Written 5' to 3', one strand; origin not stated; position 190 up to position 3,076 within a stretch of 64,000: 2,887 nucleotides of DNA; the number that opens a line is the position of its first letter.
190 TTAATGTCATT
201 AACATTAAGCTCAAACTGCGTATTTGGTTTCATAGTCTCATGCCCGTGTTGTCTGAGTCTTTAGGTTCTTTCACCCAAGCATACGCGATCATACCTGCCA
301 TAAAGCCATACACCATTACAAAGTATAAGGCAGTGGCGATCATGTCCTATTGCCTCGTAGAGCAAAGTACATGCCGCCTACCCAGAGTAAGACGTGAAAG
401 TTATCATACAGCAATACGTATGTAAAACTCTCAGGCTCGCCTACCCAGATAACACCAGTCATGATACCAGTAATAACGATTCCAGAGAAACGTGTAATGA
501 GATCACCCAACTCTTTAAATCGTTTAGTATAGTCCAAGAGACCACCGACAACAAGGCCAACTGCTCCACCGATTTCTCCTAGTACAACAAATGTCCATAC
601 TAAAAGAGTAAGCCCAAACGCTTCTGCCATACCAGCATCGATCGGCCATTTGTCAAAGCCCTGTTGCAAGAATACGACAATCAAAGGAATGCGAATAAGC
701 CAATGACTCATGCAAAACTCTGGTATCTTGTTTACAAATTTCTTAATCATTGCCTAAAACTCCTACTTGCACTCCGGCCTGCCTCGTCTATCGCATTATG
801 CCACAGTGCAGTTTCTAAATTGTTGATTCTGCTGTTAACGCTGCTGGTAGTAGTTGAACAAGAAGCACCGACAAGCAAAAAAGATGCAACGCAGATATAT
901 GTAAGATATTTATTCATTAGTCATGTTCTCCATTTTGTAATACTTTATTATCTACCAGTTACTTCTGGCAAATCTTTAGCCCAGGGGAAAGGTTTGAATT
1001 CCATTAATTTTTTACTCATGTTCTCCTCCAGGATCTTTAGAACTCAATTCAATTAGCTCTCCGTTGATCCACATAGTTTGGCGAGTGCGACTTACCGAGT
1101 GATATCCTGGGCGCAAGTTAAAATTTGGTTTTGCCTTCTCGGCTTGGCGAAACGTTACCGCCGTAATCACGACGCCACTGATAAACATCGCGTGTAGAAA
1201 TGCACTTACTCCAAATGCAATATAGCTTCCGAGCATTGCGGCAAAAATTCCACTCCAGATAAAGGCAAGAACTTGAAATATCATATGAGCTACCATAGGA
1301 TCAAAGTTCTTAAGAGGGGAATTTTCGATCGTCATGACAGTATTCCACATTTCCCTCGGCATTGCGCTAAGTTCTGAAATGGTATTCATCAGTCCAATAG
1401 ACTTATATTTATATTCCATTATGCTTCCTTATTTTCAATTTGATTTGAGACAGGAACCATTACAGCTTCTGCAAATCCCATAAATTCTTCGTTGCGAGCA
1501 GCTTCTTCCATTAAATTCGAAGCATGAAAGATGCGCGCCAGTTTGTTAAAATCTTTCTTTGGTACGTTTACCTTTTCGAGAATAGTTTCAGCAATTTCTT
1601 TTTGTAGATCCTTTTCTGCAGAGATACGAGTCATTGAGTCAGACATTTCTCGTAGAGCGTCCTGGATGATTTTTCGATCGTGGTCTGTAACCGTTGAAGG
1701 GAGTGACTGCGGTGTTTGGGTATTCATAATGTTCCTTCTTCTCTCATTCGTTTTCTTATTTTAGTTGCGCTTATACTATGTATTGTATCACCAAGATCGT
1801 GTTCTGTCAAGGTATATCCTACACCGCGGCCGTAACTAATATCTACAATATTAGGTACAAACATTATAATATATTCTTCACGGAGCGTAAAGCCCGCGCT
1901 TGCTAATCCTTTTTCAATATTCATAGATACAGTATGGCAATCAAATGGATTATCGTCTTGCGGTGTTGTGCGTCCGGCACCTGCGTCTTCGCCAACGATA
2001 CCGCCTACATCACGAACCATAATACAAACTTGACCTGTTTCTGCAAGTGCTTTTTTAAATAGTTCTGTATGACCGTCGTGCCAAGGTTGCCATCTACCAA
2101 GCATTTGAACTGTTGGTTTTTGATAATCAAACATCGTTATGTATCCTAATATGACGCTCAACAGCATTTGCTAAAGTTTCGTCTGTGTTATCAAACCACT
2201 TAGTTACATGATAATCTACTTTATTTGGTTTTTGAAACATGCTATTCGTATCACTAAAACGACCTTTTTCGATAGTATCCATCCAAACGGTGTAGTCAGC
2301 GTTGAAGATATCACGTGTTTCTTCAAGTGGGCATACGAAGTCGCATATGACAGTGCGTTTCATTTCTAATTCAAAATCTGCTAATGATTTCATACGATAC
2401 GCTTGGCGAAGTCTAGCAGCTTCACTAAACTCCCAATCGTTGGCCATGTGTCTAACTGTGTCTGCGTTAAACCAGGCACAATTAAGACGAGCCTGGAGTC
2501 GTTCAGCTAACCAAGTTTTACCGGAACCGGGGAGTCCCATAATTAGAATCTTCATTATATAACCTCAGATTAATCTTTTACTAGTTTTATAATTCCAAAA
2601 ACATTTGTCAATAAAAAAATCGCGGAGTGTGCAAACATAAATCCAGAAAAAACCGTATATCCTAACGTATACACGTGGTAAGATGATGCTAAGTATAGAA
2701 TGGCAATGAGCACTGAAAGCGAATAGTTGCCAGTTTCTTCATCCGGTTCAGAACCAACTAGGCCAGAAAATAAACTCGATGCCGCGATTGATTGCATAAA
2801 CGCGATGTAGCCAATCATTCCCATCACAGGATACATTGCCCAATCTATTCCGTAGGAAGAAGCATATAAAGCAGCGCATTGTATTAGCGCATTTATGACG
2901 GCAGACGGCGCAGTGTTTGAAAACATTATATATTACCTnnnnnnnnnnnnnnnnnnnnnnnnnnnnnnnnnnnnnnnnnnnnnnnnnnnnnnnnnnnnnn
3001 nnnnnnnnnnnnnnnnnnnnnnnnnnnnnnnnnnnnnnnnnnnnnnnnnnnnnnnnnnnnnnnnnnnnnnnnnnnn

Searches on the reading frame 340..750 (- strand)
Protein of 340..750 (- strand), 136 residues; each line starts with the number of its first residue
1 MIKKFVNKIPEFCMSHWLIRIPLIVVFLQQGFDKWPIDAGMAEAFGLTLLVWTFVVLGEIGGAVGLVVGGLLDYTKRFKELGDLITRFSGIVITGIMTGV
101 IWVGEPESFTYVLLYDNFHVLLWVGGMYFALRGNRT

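Call 12: search_protein_families(library=pfam, proteins=[window:340-750:-], max_evalue=0.001)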
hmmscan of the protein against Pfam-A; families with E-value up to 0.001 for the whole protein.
window:340-750:- (136 aa): 1 family
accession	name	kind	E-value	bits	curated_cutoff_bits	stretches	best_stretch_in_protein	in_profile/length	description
PF07681.17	DoxX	-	1.9e-05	25.7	23.6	1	18-70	4-63/85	DoxX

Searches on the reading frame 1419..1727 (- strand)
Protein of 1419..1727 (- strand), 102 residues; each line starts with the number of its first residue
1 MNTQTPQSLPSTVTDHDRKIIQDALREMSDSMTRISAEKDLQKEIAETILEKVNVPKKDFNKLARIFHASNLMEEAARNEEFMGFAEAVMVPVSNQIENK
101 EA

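Call 12: search_protein_families(library=pfam, proteins=[window:1419-1727:-], max_evalue=0.001)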
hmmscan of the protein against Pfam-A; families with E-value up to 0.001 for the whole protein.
window:1419-1727:- (102 aa): 1 family
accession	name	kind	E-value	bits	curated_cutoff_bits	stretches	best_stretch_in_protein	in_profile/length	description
PF11126.13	Phage_DsbA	-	3.6e-10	40.3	25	1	26-84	2-60/67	Transcriptional regulator DsbA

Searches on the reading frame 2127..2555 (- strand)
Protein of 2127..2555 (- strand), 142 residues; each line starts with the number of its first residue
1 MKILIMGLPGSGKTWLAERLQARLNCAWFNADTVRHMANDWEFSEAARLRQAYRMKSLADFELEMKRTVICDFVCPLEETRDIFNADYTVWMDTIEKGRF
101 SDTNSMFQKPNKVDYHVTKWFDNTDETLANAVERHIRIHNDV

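Call 12: search_protein_families(library=pfam, proteins=[window:2127-2555:-], max_evalue=0.001)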
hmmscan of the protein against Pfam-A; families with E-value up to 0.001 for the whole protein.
window:2127-2555:- (142 aa): 6 families
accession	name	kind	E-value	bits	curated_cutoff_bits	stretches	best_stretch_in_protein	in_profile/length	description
PF13238.12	AAA_18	-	6.5e-08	33.5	29.4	1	3-86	1-93/128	AAA domain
PF01583.26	APS_kinase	-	3.6e-07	30.8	21.1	1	3-83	5-91/152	Adenylylsulphate kinase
PF13671.12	AAA_33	-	7.3e-07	30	27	1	3-73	2-77/143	AAA domain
PF13521.12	AAA_28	-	9.2e-07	29.7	27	1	2-67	1-65/164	AAA domain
PF07728.20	AAA_5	-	0.00018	22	22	1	3-29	2-29/139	AAA domain (dynein-related subfamily)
PF08433.16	KTI12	-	0.00057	19.9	22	1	3-72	4-77/271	Chromatin associated protein KTI12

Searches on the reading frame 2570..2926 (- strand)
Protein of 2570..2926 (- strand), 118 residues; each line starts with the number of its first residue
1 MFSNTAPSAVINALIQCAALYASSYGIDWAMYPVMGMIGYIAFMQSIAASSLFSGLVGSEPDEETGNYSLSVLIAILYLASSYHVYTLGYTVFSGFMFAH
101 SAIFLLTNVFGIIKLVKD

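Call 12: search_protein_families(library=pfam, proteins=[window:2570-2926:-], max_evalue=0.001)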
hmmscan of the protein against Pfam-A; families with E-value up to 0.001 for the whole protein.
window:2570-2926:- (118 aa): 0 families
